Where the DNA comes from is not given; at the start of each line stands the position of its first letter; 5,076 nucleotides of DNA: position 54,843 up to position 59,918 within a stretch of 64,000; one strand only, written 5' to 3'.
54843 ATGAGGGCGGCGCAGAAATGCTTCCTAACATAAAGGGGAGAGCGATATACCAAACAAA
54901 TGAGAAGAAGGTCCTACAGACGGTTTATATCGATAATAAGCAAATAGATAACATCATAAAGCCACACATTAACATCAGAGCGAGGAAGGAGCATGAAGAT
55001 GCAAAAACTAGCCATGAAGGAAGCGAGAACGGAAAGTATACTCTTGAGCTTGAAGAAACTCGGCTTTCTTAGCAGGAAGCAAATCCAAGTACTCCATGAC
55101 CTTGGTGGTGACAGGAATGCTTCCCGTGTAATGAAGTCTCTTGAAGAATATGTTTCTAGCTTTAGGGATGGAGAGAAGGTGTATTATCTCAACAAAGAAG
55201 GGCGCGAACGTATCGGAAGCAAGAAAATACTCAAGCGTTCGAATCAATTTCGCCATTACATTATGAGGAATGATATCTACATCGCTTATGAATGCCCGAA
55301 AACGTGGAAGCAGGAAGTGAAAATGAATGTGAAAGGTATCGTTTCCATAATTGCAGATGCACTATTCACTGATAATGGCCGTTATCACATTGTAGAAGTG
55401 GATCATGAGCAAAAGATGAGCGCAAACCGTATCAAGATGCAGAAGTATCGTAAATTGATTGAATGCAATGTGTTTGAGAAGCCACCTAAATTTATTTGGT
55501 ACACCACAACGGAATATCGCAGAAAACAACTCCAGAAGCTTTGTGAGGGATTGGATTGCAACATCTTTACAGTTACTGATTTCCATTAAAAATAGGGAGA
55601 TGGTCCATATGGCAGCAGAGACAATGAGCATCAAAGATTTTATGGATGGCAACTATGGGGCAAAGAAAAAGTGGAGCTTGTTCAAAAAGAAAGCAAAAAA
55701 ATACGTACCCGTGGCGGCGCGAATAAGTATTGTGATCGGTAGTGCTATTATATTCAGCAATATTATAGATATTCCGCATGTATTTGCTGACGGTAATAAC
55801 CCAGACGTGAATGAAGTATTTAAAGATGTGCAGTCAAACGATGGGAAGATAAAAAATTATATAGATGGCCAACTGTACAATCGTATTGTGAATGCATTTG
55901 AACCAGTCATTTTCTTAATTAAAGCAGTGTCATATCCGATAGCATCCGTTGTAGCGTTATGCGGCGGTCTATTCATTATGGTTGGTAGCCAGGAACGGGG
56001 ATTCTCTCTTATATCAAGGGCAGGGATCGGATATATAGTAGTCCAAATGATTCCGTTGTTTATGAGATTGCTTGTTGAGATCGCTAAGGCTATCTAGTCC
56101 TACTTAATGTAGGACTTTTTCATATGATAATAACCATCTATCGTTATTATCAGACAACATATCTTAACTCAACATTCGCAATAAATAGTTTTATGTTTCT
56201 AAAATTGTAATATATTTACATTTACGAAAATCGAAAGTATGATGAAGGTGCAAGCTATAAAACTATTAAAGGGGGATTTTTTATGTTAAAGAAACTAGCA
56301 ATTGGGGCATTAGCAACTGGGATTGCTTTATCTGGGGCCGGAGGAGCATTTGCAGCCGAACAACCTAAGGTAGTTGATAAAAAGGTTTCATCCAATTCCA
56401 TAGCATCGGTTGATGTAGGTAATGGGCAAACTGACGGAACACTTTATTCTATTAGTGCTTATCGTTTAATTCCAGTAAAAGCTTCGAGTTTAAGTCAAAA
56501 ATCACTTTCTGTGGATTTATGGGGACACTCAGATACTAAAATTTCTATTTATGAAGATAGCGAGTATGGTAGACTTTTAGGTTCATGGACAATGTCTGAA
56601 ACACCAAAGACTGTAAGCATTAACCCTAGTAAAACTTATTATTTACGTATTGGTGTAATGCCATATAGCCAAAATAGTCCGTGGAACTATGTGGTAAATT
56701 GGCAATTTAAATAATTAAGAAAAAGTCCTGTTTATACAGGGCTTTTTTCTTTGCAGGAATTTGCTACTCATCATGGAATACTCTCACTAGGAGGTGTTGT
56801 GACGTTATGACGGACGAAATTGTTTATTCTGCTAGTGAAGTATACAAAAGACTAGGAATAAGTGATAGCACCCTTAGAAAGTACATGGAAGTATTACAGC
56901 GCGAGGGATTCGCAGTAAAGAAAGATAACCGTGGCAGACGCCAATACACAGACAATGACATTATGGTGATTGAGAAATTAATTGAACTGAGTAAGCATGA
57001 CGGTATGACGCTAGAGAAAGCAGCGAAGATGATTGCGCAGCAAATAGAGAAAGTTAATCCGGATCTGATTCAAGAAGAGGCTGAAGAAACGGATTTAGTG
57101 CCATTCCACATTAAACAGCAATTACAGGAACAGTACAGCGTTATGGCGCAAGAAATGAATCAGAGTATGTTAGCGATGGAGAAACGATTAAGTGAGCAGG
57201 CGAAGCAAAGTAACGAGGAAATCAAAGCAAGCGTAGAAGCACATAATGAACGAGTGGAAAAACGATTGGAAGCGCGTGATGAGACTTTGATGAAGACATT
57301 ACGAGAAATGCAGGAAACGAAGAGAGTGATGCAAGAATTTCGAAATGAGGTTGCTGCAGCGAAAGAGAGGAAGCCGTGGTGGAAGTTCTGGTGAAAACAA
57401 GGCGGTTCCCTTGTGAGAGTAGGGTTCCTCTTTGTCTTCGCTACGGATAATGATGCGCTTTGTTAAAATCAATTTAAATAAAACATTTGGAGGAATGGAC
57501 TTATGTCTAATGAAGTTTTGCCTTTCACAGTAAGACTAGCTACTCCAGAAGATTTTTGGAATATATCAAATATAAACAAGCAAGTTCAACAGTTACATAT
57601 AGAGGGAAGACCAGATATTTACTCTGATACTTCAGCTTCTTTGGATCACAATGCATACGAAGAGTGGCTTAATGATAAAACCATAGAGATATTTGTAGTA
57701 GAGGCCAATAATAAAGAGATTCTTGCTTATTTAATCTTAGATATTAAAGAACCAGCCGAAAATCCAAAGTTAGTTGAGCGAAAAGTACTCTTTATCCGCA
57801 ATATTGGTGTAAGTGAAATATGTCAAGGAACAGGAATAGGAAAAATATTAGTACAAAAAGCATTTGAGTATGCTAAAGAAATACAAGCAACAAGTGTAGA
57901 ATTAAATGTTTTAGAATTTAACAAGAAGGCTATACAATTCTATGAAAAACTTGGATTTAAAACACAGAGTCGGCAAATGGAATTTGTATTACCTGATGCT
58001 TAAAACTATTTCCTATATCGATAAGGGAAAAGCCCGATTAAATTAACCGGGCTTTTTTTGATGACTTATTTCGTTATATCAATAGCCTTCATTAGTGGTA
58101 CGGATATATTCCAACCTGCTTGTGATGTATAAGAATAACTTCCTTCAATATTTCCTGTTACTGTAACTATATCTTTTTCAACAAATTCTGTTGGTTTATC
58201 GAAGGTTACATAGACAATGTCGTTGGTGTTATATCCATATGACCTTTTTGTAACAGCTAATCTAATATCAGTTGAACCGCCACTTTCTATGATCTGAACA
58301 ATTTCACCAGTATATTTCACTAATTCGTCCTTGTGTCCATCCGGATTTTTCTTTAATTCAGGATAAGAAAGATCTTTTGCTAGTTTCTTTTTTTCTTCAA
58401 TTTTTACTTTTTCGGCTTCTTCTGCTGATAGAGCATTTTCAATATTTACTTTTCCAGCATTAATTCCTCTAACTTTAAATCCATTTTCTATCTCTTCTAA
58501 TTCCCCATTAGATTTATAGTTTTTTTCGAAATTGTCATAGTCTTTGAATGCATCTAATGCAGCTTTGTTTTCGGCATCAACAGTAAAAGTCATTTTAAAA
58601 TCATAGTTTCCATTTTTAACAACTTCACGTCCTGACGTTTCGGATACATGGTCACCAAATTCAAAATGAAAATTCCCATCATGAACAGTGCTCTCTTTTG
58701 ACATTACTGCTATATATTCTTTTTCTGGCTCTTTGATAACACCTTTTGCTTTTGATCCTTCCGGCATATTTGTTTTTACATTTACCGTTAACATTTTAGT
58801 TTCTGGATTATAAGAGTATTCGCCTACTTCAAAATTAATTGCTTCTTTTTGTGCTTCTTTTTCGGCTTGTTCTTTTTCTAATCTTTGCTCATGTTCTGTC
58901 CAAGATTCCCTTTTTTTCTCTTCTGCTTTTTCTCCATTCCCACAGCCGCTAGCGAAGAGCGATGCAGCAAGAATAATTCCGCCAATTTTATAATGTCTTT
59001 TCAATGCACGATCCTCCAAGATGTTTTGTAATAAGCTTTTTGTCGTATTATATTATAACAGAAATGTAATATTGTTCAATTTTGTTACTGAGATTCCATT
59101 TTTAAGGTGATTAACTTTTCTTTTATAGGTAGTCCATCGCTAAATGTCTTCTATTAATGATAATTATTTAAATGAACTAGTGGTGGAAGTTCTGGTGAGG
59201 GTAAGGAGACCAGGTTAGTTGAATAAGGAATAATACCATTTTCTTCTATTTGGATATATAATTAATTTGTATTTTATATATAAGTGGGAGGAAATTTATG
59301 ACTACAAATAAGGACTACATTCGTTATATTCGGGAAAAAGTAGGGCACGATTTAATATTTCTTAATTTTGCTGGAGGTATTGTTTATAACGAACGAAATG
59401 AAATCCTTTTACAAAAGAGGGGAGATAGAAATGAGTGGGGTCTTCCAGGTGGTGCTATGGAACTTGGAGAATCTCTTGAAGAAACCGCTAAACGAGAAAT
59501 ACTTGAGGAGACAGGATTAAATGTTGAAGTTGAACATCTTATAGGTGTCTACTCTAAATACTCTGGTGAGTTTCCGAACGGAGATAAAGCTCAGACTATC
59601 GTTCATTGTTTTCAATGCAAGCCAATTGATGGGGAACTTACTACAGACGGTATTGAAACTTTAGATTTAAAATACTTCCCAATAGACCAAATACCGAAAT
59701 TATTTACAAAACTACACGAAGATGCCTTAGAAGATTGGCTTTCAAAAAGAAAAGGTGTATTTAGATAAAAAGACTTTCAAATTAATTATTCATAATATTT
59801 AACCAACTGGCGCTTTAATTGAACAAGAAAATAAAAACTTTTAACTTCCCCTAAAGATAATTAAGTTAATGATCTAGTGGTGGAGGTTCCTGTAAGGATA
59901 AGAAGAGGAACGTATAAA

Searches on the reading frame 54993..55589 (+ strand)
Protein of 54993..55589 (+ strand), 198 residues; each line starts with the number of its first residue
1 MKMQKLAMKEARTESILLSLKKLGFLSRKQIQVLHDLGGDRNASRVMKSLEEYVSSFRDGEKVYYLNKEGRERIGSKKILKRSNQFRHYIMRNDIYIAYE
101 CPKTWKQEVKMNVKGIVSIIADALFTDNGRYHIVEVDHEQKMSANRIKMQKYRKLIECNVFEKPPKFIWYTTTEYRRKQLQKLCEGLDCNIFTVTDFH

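Call 86: search_protein_families(library=pfam, proteins=[window:54993-55589:+], max_evalue=0.0001)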
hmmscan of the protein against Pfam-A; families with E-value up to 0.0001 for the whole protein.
window:54993-55589:+ (198 aa): 1 family
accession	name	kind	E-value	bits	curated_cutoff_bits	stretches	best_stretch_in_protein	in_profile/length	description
PF13814.12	Replic_Relax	-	2.8e-12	47.6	25.3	1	18-163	2-183/191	Replication-relaxation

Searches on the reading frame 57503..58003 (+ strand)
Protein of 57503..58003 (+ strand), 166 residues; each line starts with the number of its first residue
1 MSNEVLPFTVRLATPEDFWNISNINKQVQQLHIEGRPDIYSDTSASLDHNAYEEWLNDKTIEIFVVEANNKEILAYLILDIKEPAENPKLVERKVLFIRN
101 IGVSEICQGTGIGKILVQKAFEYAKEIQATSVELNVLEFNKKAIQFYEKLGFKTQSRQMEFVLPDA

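Call 86: search_protein_families(library=pfam, proteins=[window:57503-58003:+], max_evalue=0.0001)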
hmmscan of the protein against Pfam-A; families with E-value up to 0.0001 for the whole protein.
window:57503-58003:+ (166 aa): 5 families
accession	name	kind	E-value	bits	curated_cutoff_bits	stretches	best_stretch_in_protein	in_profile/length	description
PF00583.31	Acetyltransf_1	-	4.4e-18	66.1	20.7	1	33-152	9-116/116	Acetyltransferase (GNAT) family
PF13508.13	Acetyltransf_7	-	8e-13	49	27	1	62-153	4-83/84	Acetyltransferase (GNAT) domain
PF13673.13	Acetyltransf_10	-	7.4e-09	36.1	23.6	1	97-160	53-115/128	Acetyltransferase (GNAT) domain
PF13420.13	Acetyltransf_4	-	2.2e-05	24.9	24.3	1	11-159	2-141/155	Acetyltransferase (GNAT) domain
PF08445.16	FR47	-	3.6e-05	24.1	22.1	1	96-157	22-81/86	FR47-like protein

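Call 87: search_protein_families(library=padloc, proteins=[window:57503-58003:+], max_evalue=0.01)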
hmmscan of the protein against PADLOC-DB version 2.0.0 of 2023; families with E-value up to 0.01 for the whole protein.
window:57503-58003:+ (166 aa): 4 families
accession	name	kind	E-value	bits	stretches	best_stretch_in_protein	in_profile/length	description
PDLC04421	PDC-M11A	-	3.2e-08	30.7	1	23-157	155-288/486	-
PDLC04419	PDC-M11A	-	1.5e-07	29.1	1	46-158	31-145/357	-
PDLC04422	PDC-M11A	-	4e-07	27.3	1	48-157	176-291/501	-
PDLC04417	PDC-M11A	-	4.7e-07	27.1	1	50-156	180-289/501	-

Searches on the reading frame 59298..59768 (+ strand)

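Call 86: search_protein_families(library=pfam, proteins=[window:59298-59768:+], max_evalue=0.0001)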
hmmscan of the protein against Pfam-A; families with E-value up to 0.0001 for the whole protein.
window:59298-59768:+ (156 aa): 1 family
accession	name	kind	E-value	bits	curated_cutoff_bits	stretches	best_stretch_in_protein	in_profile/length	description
PF00293.34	NUDIX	-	4.1e-22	79.1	21.1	1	25-141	6-128/134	NUDIX domain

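Call 87: search_protein_families(library=padloc, proteins=[window:59298-59768:+], max_evalue=0.01)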
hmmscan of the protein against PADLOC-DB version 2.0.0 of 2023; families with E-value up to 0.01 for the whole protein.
window:59298-59768:+ (156 aa): 1 family
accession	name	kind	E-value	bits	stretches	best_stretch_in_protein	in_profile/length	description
PDLC04899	PDC-S07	-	1.7e-11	41.9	1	24-132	9-112/135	-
